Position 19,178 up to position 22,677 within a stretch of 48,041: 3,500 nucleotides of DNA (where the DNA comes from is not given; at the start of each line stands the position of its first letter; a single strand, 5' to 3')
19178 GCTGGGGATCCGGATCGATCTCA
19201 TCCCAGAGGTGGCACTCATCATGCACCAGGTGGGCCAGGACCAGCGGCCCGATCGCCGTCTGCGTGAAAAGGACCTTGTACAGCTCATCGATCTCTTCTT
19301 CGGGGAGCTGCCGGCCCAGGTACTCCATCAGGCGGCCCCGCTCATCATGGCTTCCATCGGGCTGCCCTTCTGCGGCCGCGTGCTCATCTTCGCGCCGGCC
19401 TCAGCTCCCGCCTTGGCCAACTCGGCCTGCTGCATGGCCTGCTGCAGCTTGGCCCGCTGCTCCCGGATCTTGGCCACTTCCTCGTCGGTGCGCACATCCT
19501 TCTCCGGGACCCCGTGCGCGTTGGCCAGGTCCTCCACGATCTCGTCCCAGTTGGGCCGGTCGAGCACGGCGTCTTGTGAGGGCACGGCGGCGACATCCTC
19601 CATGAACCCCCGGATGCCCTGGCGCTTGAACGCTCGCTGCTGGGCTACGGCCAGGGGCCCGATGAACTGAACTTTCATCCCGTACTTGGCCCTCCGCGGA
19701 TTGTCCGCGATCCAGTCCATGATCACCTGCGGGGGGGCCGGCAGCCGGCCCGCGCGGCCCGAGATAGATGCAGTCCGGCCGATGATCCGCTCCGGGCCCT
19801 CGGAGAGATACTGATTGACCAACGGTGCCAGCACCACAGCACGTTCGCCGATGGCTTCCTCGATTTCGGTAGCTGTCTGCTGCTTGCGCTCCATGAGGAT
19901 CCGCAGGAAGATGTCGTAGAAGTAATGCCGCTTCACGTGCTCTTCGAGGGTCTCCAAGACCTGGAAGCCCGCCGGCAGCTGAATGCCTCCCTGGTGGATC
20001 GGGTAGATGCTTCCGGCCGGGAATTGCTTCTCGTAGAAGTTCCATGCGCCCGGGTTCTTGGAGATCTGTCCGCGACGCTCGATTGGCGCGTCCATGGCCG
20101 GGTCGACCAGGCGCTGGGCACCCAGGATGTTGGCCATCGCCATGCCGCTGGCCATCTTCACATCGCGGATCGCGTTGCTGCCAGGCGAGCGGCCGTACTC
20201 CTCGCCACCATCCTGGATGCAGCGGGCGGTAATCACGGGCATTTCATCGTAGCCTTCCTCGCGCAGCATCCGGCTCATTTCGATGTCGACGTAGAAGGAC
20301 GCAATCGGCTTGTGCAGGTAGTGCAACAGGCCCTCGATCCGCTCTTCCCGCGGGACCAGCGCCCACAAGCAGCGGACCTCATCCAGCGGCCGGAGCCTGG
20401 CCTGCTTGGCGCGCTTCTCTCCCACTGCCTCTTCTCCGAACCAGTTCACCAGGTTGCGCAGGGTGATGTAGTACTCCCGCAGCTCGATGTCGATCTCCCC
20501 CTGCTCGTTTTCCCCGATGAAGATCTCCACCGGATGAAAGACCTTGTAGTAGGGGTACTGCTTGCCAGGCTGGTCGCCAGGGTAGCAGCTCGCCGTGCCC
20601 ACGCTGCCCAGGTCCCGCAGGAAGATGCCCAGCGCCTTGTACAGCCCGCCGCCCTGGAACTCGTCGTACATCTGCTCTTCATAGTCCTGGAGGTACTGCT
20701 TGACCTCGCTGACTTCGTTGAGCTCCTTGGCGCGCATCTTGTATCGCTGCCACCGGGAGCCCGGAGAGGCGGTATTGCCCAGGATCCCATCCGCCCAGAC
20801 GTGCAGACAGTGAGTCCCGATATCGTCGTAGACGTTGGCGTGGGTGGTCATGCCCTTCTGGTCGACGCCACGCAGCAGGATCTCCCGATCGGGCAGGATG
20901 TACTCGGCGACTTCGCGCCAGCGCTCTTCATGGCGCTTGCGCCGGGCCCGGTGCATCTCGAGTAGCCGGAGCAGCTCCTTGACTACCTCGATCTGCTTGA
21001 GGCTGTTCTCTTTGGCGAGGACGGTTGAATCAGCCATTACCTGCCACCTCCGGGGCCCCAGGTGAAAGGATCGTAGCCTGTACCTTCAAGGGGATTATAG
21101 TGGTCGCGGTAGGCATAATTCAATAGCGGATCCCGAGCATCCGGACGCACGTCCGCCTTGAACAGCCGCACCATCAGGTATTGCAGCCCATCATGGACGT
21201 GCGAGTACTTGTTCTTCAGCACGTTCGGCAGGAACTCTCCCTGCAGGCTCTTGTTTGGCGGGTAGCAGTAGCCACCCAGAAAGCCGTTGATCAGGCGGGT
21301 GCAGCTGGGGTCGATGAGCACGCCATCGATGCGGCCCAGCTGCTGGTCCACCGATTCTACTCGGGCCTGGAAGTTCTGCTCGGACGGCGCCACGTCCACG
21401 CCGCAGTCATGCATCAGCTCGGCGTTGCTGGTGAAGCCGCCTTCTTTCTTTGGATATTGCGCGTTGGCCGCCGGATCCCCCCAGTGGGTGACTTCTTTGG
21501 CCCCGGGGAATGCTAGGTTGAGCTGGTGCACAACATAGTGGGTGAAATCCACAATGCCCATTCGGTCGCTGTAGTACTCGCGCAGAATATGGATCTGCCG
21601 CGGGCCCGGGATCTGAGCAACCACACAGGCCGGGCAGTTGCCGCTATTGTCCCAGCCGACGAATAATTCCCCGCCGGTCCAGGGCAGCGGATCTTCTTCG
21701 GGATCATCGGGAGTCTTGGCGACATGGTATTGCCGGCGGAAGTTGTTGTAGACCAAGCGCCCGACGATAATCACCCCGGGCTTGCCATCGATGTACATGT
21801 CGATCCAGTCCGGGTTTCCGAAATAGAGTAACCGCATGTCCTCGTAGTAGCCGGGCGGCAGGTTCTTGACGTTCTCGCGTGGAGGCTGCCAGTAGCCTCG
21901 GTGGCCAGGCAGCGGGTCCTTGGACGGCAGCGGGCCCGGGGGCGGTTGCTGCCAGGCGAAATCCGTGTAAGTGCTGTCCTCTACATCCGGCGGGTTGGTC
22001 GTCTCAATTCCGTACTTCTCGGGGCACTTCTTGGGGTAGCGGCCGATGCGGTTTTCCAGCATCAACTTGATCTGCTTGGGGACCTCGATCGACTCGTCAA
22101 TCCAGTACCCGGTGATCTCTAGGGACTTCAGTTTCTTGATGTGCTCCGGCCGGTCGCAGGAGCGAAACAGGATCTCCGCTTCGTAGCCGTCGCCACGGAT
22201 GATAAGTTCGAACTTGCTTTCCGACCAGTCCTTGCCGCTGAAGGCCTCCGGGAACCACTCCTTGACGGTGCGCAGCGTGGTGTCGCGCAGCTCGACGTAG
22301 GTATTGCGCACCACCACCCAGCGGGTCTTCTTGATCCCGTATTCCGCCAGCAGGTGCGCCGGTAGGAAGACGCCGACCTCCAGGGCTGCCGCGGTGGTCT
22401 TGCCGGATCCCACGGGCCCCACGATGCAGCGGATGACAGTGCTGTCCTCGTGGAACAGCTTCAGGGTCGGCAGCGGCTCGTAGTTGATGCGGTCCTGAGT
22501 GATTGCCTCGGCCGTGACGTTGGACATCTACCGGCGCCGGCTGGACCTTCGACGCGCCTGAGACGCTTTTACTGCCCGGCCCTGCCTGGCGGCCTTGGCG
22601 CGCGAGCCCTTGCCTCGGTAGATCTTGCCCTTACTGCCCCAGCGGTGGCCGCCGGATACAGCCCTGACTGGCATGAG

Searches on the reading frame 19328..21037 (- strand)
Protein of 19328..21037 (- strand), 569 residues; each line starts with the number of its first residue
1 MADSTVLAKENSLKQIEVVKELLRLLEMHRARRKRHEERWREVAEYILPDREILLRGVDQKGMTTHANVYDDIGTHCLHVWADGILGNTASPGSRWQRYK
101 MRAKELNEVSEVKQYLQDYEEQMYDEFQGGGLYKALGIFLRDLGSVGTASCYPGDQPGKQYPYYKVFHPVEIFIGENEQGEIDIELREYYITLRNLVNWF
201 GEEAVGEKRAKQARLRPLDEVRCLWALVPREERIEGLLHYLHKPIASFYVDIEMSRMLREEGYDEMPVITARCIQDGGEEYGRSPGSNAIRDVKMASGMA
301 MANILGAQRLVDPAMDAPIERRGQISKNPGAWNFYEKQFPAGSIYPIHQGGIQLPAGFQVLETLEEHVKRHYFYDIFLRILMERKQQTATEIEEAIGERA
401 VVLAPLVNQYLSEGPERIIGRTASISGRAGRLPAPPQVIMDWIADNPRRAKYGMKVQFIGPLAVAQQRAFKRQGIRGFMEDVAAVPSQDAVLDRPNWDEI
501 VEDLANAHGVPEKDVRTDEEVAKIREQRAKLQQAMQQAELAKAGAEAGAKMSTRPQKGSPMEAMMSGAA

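Call 6: search_protein_families(library=phrogs, proteins=[window:19328-21037:-], max_evalue=0.001)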
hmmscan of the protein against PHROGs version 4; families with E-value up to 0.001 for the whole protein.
window:19328-21037:- (569 aa): 4 families
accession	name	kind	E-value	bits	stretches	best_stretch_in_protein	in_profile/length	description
phrog_332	-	connector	5.7e-91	306.5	1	17-558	9-547/560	head-tail adaptor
phrog_21643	-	unknown function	3.6e-26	92.9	1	343-550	51-247/268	-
phrog_21528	-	unknown function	3.5e-23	83.2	1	22-233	6-219/224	-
phrog_449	-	connector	6.7e-17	62.2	2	467-554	425-514/520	head-tail adaptor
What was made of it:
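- The phage has a canonical TerL next to its presumed portal gene (19328-21037; PHROGs label it head-tail adaptor) (call 6).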

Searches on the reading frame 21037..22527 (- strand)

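Call 6: search_protein_families(library=phrogs, proteins=[window:21037-22527:-], max_evalue=0.001)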
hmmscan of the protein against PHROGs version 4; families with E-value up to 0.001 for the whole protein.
window:21037-22527:- (496 aa): 3 families
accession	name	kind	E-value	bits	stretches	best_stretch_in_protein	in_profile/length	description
phrog_2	-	head and packaging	3.1e-24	86.7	1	24-465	272-603/807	terminase large subunit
phrog_979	-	head and packaging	5e-08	33.1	1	9-157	145-284/642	terminase large subunit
phrog_3717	-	head and packaging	8.1e-08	33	1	14-193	7-178/277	terminase large subunit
